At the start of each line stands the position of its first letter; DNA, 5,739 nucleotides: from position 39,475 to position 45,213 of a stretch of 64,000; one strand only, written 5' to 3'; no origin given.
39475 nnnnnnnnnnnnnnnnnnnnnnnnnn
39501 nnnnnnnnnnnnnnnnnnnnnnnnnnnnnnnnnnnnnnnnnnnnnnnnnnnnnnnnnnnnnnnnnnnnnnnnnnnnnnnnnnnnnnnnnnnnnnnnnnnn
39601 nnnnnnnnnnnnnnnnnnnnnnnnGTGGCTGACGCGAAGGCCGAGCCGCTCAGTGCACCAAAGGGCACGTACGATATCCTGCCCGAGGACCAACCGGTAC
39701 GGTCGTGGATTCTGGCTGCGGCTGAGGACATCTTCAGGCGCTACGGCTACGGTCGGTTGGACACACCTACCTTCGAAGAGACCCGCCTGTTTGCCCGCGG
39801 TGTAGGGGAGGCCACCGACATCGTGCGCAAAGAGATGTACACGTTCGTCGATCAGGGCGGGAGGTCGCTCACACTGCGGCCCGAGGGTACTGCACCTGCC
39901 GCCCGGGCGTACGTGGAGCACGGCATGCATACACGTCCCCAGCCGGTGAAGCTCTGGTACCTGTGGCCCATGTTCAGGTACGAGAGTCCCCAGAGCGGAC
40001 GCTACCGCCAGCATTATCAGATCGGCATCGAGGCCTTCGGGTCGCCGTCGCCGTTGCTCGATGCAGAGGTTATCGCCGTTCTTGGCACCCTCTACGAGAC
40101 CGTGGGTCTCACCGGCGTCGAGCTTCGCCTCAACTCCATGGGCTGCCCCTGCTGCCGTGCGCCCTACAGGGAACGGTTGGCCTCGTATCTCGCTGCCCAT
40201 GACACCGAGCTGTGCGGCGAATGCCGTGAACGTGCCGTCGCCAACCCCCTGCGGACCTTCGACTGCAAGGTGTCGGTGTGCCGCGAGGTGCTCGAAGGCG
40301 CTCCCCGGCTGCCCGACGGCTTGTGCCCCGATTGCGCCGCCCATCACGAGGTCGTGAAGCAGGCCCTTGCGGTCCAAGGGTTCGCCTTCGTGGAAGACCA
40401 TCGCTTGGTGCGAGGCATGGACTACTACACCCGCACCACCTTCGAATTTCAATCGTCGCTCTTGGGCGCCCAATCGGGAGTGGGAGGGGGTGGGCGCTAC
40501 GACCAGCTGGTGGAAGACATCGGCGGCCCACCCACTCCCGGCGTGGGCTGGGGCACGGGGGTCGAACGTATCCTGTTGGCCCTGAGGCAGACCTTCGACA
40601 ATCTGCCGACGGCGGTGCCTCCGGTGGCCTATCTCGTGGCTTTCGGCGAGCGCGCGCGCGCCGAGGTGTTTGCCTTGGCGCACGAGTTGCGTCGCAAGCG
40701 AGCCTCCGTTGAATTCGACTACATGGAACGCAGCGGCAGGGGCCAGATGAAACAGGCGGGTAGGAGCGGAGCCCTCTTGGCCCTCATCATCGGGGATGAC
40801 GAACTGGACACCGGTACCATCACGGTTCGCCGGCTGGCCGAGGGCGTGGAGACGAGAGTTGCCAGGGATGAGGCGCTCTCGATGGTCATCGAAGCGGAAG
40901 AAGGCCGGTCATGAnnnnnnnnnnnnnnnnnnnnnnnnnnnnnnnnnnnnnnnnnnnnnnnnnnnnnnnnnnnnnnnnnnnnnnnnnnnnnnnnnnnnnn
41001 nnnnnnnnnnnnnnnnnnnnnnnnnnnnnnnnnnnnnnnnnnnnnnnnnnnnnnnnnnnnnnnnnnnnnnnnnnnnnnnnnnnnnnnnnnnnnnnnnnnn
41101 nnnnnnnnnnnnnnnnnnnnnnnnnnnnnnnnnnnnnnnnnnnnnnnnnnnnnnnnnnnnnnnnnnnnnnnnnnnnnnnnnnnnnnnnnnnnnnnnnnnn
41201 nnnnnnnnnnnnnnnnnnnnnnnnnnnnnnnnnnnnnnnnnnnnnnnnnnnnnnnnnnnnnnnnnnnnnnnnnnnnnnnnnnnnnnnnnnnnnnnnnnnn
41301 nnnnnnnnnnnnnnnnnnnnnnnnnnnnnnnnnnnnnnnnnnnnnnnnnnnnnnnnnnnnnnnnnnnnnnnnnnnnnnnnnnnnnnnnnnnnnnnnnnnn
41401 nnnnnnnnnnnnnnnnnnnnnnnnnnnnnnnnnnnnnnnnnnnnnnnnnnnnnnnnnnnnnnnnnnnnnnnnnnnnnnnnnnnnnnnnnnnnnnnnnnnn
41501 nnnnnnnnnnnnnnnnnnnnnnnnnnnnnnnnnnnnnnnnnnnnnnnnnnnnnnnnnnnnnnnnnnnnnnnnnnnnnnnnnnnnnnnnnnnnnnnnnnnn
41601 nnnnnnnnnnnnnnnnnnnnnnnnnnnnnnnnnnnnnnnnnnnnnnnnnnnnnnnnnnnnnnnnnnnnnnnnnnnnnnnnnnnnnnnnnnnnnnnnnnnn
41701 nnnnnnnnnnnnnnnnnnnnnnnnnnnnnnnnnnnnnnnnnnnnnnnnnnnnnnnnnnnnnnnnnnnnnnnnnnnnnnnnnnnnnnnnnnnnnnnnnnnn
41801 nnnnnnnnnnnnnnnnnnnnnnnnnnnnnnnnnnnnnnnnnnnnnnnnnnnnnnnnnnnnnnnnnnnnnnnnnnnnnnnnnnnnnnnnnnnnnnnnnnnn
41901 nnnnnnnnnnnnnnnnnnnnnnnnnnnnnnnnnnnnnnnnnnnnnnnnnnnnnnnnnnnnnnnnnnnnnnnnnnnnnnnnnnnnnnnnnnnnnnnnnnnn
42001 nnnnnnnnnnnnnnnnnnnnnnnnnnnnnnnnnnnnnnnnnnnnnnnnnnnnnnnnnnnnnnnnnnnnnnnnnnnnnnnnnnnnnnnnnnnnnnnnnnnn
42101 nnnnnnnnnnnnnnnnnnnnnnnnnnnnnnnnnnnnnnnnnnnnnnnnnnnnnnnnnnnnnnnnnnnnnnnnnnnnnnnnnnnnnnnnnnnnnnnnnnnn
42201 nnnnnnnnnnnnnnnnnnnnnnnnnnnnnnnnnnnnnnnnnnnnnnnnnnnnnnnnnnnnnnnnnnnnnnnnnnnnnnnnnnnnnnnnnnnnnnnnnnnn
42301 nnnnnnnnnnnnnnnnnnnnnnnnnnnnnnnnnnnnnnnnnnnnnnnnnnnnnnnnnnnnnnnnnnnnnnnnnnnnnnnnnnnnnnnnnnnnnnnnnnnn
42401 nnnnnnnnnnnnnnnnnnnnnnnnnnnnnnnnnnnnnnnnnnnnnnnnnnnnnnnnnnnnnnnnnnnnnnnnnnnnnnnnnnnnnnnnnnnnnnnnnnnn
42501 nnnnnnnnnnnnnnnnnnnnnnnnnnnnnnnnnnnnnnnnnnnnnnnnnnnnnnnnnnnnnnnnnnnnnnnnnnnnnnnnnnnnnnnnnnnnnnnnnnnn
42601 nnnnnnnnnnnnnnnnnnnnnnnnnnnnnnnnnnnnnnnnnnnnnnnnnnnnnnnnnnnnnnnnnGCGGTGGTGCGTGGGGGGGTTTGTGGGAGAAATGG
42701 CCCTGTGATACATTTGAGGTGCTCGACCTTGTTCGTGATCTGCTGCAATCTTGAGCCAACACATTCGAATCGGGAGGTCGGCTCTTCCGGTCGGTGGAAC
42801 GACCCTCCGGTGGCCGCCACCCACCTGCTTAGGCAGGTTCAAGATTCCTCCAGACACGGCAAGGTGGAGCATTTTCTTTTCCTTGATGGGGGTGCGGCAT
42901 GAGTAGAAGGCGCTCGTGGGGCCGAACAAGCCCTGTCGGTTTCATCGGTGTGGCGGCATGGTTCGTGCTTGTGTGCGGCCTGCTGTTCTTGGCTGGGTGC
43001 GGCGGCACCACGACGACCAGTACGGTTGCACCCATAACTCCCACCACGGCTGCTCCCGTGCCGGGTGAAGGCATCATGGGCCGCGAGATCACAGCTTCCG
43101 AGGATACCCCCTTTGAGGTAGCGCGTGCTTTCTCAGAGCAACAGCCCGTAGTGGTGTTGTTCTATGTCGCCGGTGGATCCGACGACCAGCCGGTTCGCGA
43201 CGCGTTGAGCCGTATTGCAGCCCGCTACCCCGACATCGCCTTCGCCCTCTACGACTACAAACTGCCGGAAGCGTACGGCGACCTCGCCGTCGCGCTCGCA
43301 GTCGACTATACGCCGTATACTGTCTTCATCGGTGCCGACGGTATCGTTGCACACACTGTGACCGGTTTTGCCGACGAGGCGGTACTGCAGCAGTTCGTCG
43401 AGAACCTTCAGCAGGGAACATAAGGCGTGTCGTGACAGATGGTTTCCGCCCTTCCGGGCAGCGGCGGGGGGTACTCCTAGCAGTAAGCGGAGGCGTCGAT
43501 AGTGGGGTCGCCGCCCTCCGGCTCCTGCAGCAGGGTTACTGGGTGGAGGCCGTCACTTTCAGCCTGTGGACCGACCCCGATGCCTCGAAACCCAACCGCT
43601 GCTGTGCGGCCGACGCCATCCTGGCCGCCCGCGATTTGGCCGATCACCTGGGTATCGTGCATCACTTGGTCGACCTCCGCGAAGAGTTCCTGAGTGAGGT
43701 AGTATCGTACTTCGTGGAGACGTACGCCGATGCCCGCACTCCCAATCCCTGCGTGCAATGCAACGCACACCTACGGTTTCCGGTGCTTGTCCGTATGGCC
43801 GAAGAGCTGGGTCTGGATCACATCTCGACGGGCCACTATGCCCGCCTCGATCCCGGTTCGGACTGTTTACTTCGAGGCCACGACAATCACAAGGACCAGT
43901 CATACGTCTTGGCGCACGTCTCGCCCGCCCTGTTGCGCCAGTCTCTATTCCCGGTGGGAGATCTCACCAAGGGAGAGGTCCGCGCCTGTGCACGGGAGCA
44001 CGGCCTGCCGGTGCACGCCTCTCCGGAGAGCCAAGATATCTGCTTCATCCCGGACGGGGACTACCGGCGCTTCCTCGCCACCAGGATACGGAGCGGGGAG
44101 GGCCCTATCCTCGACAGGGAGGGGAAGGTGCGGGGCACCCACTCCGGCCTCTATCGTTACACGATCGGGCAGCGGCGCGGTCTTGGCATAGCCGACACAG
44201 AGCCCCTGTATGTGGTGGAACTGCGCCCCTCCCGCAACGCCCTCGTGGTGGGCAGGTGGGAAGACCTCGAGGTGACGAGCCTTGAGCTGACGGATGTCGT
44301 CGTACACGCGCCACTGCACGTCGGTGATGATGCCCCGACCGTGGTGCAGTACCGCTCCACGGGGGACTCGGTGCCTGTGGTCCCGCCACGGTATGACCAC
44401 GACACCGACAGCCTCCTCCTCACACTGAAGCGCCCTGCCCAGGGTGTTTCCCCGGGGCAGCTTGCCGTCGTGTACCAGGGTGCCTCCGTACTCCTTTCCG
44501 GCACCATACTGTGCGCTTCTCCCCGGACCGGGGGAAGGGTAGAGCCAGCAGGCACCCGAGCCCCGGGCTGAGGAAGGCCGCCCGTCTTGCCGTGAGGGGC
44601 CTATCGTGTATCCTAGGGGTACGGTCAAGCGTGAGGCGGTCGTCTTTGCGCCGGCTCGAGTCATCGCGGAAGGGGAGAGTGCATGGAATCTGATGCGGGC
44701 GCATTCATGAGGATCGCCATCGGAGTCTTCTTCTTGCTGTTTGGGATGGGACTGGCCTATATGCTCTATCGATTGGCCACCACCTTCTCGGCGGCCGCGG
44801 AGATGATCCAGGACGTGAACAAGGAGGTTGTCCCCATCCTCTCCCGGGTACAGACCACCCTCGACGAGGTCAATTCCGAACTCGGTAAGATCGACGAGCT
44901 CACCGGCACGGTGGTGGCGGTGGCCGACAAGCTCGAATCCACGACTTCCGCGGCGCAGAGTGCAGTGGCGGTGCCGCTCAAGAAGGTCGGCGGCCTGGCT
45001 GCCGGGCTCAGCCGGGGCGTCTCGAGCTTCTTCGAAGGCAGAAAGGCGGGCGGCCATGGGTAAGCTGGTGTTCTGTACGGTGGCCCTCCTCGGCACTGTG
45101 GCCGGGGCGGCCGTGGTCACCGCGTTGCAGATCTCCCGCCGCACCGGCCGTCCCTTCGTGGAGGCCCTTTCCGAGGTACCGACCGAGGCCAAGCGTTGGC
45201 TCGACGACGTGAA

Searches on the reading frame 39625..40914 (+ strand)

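Call 17: search_protein_families(library=pfam, proteins=[window:39625-40914:+], max_evalue=0.001)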
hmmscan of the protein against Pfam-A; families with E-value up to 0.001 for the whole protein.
window:39625-40914:+ (429 aa): 3 families
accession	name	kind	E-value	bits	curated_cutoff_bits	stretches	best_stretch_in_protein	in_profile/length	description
PF13393.11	tRNA-synt_His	-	1.3e-39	136.7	25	1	14-316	1-308/308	Histidyl-tRNA synthetase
PF03129.25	HGTP_anticodon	-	1.3e-13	51.4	21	1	336-422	3-92/94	Anticodon binding domain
PF00587.30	tRNA-synt_2b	-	6.5e-12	46.3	29.3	1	72-278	1-123/179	tRNA synthetase class II core domain (G, H, P, S and T)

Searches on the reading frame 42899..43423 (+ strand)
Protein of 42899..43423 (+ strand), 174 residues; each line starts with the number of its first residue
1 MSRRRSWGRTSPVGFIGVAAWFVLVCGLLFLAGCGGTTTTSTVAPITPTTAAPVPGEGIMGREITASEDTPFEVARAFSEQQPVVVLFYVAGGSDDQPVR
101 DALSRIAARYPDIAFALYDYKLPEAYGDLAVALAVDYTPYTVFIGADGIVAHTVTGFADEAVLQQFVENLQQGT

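Call 17: search_protein_families(library=pfam, proteins=[window:42899-43423:+], max_evalue=0.001)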
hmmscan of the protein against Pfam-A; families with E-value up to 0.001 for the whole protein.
window:42899-43423:+ (174 aa): 0 families

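Call 19: search_protein_families(library=ncbifam, proteins=[window:42899-43423:+], max_evalue=0.01)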
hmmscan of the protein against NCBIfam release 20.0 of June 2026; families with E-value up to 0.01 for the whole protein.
window:42899-43423:+ (174 aa): 1 family
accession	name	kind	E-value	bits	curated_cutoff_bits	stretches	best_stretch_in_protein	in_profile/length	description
NF058595.1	invert_tail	domain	0.0037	17.6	37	1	15-50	53-86/113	lipo-invert putative C-terminal anchoring domain-containing protein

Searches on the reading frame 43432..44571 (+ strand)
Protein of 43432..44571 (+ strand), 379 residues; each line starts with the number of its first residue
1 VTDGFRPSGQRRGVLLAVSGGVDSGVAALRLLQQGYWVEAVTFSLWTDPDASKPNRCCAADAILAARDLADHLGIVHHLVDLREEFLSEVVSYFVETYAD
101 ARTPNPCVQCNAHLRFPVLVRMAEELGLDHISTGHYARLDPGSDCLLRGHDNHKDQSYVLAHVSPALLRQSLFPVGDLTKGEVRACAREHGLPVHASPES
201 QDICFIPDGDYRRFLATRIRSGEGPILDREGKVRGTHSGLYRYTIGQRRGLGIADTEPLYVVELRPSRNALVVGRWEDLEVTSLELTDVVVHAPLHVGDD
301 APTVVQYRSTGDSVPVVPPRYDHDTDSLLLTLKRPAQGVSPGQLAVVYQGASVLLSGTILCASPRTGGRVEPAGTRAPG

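Call 17: search_protein_families(library=pfam, proteins=[window:43432-44571:+], max_evalue=0.001)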
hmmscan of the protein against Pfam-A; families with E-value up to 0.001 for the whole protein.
window:43432-44571:+ (379 aa): 5 families
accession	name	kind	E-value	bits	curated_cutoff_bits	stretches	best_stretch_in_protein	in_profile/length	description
PF03054.22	tRNA_Me_trans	-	1.7e-61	207.9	20.6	1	14-207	3-201/202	tRNA methyl transferase HUP domain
PF20259.3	tRNA_Me_trans_M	-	1.1e-19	70.2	27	1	213-275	2-66/66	tRNA methyl transferase PRC-barrel domain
PF20258.4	tRNA_Me_trans_C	-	1.6e-07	32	20.6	1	301-359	21-77/77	Aminomethyltransferase beta-barrel domain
PF02568.20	ThiI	-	4.1e-05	23.7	20.5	1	13-51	5-45/197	Thiamine biosynthesis protein (ThiI)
PF06508.19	QueC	-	0.00084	19.3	22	0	15-135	3-120/210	Queuosine biosynthesis protein QueC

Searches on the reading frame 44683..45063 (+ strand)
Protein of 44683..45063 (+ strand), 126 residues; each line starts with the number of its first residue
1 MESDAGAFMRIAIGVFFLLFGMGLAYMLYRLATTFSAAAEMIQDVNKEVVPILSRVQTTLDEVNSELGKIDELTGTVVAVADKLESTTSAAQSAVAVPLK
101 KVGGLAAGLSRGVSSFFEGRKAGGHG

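Call 17: search_protein_families(library=pfam, proteins=[window:44683-45063:+], max_evalue=0.001)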
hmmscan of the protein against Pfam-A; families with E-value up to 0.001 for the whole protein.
window:44683-45063:+ (126 aa): 1 family
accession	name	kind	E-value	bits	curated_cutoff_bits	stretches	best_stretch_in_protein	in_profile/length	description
PF06103.16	DUF948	-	1.6e-07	31.8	37.2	1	15-82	8-82/89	Bacterial protein of unknown function (DUF948)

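Call 19: search_protein_families(library=ncbifam, proteins=[window:44683-45063:+], max_evalue=0.01)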
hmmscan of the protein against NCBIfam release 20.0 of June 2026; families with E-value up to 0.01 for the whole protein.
window:44683-45063:+ (126 aa): 0 families
